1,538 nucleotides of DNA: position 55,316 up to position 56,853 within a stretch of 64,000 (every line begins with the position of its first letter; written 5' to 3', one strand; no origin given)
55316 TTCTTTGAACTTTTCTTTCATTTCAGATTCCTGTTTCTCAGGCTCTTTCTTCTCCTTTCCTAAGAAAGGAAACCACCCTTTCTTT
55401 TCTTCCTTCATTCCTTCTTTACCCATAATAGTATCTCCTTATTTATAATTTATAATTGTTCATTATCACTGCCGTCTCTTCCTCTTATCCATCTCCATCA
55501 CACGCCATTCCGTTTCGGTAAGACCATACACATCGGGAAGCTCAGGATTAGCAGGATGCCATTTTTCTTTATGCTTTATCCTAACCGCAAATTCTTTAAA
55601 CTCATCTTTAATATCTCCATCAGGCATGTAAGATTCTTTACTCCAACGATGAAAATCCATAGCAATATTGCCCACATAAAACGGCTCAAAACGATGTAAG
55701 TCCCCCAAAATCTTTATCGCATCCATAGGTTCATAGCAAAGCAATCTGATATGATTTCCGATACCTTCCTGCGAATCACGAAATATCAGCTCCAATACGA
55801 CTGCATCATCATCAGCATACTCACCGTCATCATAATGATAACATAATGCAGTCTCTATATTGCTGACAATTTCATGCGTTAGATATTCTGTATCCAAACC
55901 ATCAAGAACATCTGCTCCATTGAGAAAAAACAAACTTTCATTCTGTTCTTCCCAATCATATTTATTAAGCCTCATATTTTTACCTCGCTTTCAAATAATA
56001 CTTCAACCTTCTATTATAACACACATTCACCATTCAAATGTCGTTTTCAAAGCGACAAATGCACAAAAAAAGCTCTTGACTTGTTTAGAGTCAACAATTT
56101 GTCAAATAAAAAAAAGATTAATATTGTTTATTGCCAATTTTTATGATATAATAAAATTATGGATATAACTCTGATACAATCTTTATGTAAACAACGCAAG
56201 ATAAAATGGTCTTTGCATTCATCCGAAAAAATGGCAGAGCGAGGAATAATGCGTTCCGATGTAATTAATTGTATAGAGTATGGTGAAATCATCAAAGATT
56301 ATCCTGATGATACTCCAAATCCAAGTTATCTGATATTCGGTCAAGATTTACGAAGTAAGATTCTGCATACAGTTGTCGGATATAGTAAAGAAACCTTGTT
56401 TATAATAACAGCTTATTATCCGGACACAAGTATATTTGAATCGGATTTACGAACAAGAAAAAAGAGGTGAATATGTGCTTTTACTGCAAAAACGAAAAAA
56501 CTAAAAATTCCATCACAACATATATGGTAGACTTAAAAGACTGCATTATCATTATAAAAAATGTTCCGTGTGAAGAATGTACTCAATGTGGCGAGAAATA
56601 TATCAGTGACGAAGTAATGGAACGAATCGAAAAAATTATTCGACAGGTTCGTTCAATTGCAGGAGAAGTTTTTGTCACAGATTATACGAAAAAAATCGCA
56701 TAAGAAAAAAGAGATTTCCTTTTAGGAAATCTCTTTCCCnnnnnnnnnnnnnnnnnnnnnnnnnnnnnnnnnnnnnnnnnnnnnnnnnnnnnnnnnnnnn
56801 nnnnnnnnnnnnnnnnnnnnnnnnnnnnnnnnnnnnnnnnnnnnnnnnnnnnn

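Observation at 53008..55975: AT-rich five-gene cassette: acidic protein, K/E-rich protein, two tandem paralogous lipoproteins, EcsC-like protein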

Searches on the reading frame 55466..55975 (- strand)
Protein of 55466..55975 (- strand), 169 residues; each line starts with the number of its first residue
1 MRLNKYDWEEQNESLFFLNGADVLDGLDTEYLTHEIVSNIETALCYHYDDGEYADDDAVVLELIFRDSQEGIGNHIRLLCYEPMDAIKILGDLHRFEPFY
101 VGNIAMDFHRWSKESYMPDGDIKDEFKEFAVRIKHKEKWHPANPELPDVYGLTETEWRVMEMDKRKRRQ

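Call 3: search_protein_families(library=pfam, proteins=[window:55466-55975:-], max_evalue=0.1)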
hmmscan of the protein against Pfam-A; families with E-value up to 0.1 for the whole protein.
window:55466-55975:- (169 aa): 0 families

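Call 4: search_protein_families(library=ncbifam, proteins=[window:55466-55975:-], max_evalue=0.1)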
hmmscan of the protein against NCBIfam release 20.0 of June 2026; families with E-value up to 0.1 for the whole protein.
window:55466-55975:- (169 aa): 0 families

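Call 5: search_protein_families(library=padloc, proteins=[window:55466-55975:-], max_evalue=0.1)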
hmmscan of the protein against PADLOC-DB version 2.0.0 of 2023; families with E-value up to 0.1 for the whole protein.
window:55466-55975:- (169 aa): 0 families

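Call 6: search_protein_families(library=phrogs, proteins=[window:55466-55975:-], max_evalue=0.1)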
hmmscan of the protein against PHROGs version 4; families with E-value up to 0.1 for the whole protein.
window:55466-55975:- (169 aa): 0 families

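Call 23: find_homologous_proteins(query=window:55466-55975:-)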
Query window:55466-55975:- (169 aa): 1 proteins with E <= 0.001 among 18 candidates.
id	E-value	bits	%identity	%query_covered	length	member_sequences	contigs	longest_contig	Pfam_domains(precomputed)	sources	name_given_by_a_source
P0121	2.6e-98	345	98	89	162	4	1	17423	-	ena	-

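Call 27: find_encoding_contigs(protein=P0121, flank=8000, max_places=3)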
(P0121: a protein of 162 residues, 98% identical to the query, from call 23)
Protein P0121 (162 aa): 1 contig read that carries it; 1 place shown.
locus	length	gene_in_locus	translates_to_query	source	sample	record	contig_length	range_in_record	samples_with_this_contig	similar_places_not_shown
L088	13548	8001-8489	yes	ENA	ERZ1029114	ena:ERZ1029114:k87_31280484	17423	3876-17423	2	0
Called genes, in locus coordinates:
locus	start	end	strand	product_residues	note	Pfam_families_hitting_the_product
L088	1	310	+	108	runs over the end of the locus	-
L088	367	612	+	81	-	-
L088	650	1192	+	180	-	PF00578:AhpC-TSA (faint), PF00085:Thioredoxin (weak), PF13098:Thioredoxin_2 (weak), PF13905:Thioredoxin_8 (weak)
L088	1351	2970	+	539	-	PF09820:AAA-ATPase_like, PF08011:PDDEXK_9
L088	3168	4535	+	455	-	PF00291:PALP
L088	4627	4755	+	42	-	-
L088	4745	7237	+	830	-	PF00403:HMA, PF00122:E1-E2_ATPase, PF00702:Hydrolase, PF00403:HMA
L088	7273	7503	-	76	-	PF14122:YokU (weak)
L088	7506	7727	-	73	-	PF14076:DUF4258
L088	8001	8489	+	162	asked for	-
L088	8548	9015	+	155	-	-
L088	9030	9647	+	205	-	PF14014:DUF4230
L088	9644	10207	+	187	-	PF14014:DUF4230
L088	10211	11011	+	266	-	-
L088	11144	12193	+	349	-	PF01073:3Beta_HSD, PF01370:Epimerase, PF02719:Polysacc_synt_2, PF04321:RmlD_sub_bind, PF05368:NmrA (faint), PF16363:GDP_Man_Dehyd, PF13460:NAD_binding_10, PF07993:NAD_binding_4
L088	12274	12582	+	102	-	PF02617:ClpS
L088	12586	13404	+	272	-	PF03807:F420_oxidored, PF14748:P5CR_dimer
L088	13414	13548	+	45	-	?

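Call 36: search_protein_representatives(protein=window:55466-55975:-)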
Query: 169 residues. Proteins with E-value up to 0.001 (for the whole library): 5; up to 1e-10: 3; up to 1e-30: 1. The best 5 are listed.
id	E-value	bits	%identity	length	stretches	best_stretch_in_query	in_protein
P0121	8.4e-99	345.4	98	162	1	1-151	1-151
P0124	1.3e-30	123.3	45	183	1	10-169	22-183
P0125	8.9e-14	68.5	34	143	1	3-134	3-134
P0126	1.3e-05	41.9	33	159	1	22-148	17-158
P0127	1.4e-04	38.5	30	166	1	24-148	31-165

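Call 37: find_encoding_contigs(protein=P0125, flank=6000, max_places=3)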
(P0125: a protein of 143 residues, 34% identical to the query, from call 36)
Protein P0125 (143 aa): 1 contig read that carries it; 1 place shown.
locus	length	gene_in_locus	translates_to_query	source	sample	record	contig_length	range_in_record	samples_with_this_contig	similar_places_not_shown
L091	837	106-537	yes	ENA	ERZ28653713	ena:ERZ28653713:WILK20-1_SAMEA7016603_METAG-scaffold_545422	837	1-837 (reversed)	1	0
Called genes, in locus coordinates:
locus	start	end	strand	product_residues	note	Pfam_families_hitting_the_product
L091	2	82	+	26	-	?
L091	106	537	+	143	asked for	-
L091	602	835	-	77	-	?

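Call 38: find_encoding_contigs(protein=P0126, flank=6000, max_places=3)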
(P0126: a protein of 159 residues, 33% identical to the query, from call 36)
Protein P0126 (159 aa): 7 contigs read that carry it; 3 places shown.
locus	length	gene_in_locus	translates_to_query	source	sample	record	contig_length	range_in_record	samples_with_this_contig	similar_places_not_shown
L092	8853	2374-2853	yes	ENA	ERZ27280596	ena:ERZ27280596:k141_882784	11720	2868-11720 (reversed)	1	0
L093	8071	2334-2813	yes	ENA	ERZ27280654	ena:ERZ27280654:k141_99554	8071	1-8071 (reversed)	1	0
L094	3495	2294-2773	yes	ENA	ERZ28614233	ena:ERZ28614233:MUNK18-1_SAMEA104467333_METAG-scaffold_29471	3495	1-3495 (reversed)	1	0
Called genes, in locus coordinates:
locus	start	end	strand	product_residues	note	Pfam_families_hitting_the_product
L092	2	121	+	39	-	?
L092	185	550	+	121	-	-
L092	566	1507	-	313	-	PF07751:Abi_2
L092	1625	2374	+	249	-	PF12395:DUF3658 (weak)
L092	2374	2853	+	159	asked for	-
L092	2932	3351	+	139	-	PF06803:DUF1232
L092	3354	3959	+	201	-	-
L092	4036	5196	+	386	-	PF13180:PDZ_2, PF17820:PDZ_6, PF00691:OmpA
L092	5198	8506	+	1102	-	PF02493:MORN (weak), PF14410:GH-E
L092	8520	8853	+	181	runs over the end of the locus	PF12796:Ank_2 (faint), PF13637:Ank_4 (faint), PF13857:Ank_5 (faint), PF00023:Ank (faint), PF13606:Ank_3 (faint)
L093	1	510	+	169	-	?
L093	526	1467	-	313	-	PF07751:Abi_2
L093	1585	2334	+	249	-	PF12395:DUF3658 (weak)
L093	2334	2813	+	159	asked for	-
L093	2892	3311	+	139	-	PF06803:DUF1232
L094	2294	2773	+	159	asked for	-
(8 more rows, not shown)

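Call 39: find_encoding_contigs(protein=P0127, flank=6000, max_places=3)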
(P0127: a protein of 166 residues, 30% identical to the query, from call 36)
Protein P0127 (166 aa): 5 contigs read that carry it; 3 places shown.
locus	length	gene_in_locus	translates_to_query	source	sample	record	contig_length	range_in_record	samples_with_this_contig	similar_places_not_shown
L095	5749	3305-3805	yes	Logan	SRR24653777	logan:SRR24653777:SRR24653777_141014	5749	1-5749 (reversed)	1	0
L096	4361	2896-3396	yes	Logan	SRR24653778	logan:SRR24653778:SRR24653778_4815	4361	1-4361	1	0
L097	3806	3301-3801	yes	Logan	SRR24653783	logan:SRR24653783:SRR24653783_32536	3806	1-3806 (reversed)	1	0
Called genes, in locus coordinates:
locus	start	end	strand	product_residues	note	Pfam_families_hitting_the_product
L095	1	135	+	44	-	?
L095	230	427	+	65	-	-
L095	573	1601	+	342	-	PF14014:DUF4230 (weak)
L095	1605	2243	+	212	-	PF14014:DUF4230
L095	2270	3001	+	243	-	-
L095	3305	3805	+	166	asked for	-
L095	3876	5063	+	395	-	-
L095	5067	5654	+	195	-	PF01312:Bac_export_2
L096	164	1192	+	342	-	PF14014:DUF4230 (weak)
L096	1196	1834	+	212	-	PF14014:DUF4230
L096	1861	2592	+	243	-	-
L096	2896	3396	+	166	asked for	-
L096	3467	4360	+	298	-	?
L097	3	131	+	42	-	?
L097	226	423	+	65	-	-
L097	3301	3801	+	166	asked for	-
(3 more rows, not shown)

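Call 63: search_protein_families(library=pfam, proteins=[L095:2270-3001:+], max_evalue=0.05)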
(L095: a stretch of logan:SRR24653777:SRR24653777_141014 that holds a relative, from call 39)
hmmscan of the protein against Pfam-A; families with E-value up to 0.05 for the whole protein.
L095:2270-3001:+ (243 aa): 0 families

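Call 88: predict_structure(alignment_id=A7)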
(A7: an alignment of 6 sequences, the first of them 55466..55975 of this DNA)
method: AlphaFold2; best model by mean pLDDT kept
length: 169 residues; sequences in the alignment: 6
mean_pLDDT: 62.6   pTM: 0.55
mean pLDDT of the five models: 62.6, 62.3, 62.0, 61.2, 60.8
residues with pLDDT >= 90: 3; 70-90: 74; 50-70: 31; < 50: 61
segments of 3 or more residues with pLDDT < 50: 1-11, 53-55, 109-154
pLDDT, mean of each block of 10 residues (from residue 1): 40 71 80 88 78 63 88 87 82 78 57 36 35 32 43 50 57
secondary structure, 60 per line:
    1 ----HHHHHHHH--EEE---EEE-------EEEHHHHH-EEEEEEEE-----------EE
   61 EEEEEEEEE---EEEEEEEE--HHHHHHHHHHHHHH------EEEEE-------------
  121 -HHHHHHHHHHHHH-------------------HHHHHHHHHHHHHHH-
elements in order: H5-12 E15-17 E21-23 E31-33 H34-38 E40-47 E59-69 E73-80 H83-96 E103-107 H122-134 H154-168

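Call 91: search_solved_structures(query=A5, max_evalue=1)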
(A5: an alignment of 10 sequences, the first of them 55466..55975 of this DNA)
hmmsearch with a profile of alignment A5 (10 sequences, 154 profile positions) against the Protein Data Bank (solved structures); distinct sequences matched with E-value up to 1: 1.
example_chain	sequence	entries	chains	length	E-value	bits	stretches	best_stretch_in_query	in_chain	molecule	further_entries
2lfi_A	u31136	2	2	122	0.13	15.6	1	36-108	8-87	Protein LBA1460 | probable Zn binding protein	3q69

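Call 101: search_protein_families(library=pfam, alignment_id=A9, max_evalue=0.001)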
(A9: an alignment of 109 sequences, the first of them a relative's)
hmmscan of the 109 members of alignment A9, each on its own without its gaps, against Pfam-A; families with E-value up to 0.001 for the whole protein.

A. member 1, L095:183-413:- (76 aa): 0 families

B. families by the number of members that match (of 109 scanned): 139 families (the first 25 are shown)
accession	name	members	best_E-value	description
PF01381.28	HTH_3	3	5.2e-18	Helix-turn-helix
PF13411.12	MerR_1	3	5.4e-13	MerR HTH family regulatory protein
PF13560.12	HTH_31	3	2e-12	Helix-turn-helix domain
PF12844.13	HTH_19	3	3.3e-11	Helix-turn-helix domain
PF13443.12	HTH_26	3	4.5e-10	Cro/C1-type HTH DNA-binding domain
PF00376.29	MerR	3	4.3e-05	MerR family regulatory protein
PF09820.16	AAA-ATPase_like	2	4.9e-47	Predicted AAA-ATPase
PF08282.18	Hydrolase_3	2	3.2e-45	haloacid dehalogenase-like hydrolase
PF00005.33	ABC_tran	2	3.1e-25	ABC transporter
PF12822.12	ECF_trnsprt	2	7.8e-20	ECF transporter, substrate-specific component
PF00392.27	GntR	2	1.7e-18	Bacterial regulatory proteins, gntR family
PF00702.32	Hydrolase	2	3e-17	haloacid dehalogenase-like hydrolase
PF08011.17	PDDEXK_9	2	1.8e-16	PD-(D/E)XK nuclease superfamily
PF13304.12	AAA_21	2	9.7e-16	AAA domain, putative AbiEii toxin, Type IV TA system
PF13450.12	NAD_binding_8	2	2e-12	NAD(P)-binding Rossmann-like domain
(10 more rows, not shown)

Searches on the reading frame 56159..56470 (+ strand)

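Call 3: search_protein_families(library=pfam, proteins=[window:56159-56470:+], max_evalue=0.1)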
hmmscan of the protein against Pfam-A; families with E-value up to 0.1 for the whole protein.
window:56159-56470:+ (103 aa): 1 family
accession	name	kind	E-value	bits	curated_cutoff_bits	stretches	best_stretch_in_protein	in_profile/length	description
PF14076.12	DUF4258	-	7.5e-25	87.5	25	1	17-86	1-70/71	Domain of unknown function (DUF4258)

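Call 4: search_protein_families(library=ncbifam, proteins=[window:56159-56470:+], max_evalue=0.1)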
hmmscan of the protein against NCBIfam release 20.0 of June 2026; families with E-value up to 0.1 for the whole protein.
window:56159-56470:+ (103 aa): 0 families

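Call 5: search_protein_families(library=padloc, proteins=[window:56159-56470:+], max_evalue=0.1)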
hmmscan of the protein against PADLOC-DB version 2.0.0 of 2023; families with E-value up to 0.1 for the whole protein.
window:56159-56470:+ (103 aa): 0 families

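Call 6: search_protein_families(library=phrogs, proteins=[window:56159-56470:+], max_evalue=0.1)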
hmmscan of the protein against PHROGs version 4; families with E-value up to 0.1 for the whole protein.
window:56159-56470:+ (103 aa): 1 family
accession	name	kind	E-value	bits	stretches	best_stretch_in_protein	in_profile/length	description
phrog_5393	-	unknown function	0.00024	22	1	12-49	19-57/99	-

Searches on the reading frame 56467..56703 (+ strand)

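Call 3: search_protein_families(library=pfam, proteins=[window:56467-56703:+], max_evalue=0.1)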
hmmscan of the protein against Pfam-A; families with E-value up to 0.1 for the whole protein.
window:56467-56703:+ (78 aa): 4 families
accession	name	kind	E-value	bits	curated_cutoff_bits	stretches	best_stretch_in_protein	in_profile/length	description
PF14122.12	YokU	-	1.1e-06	29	27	1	4-57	2-57/87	YokU-like protein, putative antitoxin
PF15731.11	MqsA_antitoxin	-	0.0028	18.2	30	1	4-68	3-68/131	Antitoxin component of bacterial toxin-antitoxin system, MqsA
PF21558.3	Pept_S41_N_bact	-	0.062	13.7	27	1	9-48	8-47/87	Bacteroidetes, Peptidase, S41 family, N-terminal domain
PF00383.29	dCMP_cyt_deam_1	-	0.064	13.6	25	1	20-41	68-89/102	Cytidine and deoxycytidylate deaminase zinc-binding region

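Call 4: search_protein_families(library=ncbifam, proteins=[window:56467-56703:+], max_evalue=0.1)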
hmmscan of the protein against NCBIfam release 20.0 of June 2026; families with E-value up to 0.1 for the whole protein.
window:56467-56703:+ (78 aa): 4 families
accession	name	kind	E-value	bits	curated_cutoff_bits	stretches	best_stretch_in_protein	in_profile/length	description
TIGR03831.1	YgiT_finger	domain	1.3e-13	50.9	20.2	1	4-49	1-46/46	YgiT-type zinc finger protein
TIGR03829.1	YokU_near_AblA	hypoth_equivalog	3.2e-07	30.6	90.85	1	4-57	2-57/89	YokU family protein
TIGR03830.1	CxxCG_CxxCG_HTH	subfamily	1.6e-05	24.7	61.8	1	4-63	1-59/127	type II TA system antitoxin MqsA family protein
TIGR04142.1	PCisTranLspir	hypoth_equivalog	0.021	13.8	250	1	6-56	33-83/316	putative peptidyl-prolyl cis-trans isomerase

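Call 5: search_protein_families(library=padloc, proteins=[window:56467-56703:+], max_evalue=0.1)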
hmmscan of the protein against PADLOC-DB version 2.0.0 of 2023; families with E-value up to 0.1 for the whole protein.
window:56467-56703:+ (78 aa): 0 families

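Call 6: search_protein_families(library=phrogs, proteins=[window:56467-56703:+], max_evalue=0.1)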
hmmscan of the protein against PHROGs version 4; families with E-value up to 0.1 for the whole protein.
window:56467-56703:+ (78 aa): 2 families
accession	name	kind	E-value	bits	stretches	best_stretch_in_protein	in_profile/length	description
phrog_29304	-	unknown function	1.9e-30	105.9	1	1-75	1-75/77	-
phrog_35510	-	unknown function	0.015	16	1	4-74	78-142/179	-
